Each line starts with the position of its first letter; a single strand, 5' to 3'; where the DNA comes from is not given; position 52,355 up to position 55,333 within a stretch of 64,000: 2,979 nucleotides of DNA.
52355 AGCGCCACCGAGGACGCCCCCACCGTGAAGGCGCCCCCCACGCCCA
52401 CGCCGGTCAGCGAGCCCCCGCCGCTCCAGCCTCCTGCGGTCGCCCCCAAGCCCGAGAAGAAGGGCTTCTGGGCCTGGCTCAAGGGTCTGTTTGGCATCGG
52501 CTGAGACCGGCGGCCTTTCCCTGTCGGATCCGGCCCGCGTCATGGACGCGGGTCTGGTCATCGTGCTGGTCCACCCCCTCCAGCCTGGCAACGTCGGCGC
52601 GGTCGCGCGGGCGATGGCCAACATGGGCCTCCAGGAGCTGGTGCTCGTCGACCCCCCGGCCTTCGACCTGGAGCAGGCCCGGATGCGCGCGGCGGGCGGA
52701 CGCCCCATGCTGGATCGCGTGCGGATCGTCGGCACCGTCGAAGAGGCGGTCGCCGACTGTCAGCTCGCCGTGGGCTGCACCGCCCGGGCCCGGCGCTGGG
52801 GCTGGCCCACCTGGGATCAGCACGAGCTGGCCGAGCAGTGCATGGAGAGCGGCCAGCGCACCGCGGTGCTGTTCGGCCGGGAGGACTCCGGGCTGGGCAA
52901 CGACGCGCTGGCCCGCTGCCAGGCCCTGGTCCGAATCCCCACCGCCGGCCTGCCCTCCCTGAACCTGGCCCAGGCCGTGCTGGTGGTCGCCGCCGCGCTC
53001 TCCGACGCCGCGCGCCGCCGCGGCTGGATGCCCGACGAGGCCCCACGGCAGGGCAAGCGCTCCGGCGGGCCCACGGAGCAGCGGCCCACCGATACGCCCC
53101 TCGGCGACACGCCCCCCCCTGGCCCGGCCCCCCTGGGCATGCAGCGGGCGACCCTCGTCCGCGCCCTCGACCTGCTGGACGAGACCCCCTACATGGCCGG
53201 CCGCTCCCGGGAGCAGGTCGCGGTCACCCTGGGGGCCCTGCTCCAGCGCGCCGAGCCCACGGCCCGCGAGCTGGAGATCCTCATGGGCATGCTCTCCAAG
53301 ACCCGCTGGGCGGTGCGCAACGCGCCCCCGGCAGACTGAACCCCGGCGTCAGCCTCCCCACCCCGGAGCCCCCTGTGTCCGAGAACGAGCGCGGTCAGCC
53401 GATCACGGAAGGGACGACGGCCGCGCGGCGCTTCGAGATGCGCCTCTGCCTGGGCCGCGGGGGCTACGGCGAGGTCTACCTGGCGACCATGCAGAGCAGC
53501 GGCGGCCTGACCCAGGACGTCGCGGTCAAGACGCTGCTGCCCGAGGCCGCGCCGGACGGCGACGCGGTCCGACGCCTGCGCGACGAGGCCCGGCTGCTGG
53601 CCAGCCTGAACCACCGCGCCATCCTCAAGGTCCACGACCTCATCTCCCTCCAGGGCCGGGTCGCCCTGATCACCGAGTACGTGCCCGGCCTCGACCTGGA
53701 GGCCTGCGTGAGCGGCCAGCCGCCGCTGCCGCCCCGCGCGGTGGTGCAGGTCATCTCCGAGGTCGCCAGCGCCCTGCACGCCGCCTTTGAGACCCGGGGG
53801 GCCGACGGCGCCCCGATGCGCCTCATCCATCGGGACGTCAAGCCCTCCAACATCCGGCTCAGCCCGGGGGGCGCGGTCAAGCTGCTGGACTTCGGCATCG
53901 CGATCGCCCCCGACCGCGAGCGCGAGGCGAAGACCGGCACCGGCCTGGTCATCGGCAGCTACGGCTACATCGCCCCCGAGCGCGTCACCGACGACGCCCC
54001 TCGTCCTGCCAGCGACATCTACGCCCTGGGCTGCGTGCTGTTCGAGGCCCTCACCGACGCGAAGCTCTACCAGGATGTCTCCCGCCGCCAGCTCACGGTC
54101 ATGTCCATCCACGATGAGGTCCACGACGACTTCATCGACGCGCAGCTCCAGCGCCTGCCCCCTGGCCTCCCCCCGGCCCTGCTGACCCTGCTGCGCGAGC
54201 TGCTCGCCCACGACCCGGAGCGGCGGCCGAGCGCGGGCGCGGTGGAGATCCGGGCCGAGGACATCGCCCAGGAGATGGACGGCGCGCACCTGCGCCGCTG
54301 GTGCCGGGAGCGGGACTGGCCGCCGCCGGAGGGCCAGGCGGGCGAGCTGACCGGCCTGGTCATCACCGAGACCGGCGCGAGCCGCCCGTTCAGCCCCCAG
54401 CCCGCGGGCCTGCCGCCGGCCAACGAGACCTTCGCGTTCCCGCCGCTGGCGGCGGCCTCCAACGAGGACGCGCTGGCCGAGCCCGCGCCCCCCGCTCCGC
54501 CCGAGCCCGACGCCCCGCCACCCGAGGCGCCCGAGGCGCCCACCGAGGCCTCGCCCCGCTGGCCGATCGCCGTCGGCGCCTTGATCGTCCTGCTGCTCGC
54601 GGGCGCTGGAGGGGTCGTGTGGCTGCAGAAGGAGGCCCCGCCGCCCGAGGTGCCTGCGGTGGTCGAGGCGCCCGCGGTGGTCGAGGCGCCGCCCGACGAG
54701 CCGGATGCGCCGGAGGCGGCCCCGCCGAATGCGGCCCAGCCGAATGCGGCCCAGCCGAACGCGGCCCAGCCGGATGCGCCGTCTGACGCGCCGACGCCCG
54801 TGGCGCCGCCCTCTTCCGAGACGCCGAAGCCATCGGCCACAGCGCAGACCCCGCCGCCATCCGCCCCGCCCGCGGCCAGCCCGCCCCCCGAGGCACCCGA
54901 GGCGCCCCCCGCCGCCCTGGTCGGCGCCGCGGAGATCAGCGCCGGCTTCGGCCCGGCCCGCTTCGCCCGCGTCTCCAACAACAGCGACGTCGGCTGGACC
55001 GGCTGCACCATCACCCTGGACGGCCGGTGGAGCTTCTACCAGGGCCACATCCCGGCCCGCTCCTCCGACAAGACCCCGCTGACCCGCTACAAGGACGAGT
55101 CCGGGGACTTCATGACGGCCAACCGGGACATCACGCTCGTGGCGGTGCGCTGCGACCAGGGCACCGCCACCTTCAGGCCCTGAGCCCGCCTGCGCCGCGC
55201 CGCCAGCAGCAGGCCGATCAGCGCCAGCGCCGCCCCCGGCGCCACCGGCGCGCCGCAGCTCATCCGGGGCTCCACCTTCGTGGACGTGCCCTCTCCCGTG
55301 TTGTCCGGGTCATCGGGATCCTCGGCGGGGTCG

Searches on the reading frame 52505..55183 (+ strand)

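Call 48: search_protein_families(library=pfam, proteins=[window:52505-55183:+], max_evalue=0.001)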
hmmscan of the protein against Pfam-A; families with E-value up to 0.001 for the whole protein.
window:52505-55183:+ (892 aa): 2 families
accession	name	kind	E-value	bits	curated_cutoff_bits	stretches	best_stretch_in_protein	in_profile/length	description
PF00069.31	Pkinase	-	1.4e-38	133.3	31.7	1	316-578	7-255/263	Protein kinase domain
PF07714.23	PK_Tyr_Ser-Thr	-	4e-27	95.6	23.1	1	314-578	5-252/258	Protein tyrosine and serine/threonine kinase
